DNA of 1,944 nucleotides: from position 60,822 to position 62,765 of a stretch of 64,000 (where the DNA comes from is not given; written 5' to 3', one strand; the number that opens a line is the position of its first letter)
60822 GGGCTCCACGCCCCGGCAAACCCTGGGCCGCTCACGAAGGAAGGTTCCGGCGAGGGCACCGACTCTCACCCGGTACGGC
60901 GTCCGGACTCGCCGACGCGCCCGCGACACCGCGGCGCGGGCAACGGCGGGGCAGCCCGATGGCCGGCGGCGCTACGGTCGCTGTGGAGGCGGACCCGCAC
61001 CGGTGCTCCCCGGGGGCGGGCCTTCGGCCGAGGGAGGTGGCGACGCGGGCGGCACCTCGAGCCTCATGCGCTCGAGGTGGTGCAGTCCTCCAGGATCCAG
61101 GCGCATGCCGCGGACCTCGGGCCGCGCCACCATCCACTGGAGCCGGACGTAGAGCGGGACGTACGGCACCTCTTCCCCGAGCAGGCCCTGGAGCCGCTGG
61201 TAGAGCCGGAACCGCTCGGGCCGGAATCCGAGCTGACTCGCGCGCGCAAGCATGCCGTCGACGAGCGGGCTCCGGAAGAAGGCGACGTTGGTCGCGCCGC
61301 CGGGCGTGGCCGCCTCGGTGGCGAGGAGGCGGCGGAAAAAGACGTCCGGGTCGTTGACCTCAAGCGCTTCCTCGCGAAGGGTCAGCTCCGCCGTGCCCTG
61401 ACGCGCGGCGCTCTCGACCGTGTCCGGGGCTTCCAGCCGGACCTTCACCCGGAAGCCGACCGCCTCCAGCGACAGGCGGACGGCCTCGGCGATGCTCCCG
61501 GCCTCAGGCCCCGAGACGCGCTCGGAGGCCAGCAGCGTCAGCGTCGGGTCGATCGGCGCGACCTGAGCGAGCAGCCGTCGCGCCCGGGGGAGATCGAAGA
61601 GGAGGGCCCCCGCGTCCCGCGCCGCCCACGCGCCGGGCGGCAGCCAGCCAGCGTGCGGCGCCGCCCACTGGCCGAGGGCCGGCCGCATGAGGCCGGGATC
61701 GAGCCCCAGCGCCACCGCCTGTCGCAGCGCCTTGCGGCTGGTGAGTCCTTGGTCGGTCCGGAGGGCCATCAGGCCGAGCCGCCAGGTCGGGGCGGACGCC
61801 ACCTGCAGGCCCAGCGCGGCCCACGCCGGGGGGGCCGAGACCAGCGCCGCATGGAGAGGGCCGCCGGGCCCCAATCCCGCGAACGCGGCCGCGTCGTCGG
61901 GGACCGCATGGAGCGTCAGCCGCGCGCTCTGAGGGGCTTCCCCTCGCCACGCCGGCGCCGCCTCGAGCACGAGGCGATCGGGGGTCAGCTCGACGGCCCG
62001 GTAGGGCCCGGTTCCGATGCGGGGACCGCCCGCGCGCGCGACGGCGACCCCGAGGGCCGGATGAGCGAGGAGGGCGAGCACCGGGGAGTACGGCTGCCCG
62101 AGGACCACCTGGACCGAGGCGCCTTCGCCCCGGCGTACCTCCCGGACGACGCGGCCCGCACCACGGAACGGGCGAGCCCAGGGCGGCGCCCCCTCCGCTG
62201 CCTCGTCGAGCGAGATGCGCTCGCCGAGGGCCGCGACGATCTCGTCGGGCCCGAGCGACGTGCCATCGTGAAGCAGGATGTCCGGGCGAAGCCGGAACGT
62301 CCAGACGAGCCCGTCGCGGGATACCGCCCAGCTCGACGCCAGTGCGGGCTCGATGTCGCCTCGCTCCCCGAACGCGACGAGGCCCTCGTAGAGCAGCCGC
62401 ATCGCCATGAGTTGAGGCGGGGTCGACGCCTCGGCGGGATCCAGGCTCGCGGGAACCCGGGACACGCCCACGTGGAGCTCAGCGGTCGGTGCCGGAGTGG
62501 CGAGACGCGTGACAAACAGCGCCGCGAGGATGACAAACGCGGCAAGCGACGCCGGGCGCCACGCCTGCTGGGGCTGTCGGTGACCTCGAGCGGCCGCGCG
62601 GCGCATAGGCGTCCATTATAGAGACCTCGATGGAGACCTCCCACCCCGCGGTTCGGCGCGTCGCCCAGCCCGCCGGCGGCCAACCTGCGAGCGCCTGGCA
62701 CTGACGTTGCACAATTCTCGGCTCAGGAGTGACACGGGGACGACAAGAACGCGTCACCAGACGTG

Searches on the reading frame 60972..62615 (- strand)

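Call 31: search_protein_families(library=pfam, proteins=[window:60972-62615:-], max_evalue=0.000001)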
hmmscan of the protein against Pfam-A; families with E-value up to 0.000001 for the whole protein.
window:60972-62615:- (547 aa): 1 family
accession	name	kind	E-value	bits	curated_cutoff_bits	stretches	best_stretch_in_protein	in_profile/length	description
PF00496.27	SBP_bac_5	-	6.6e-40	137.8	32.4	1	88-433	2-363/368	Bacterial extracellular solute-binding proteins, family 5 Middle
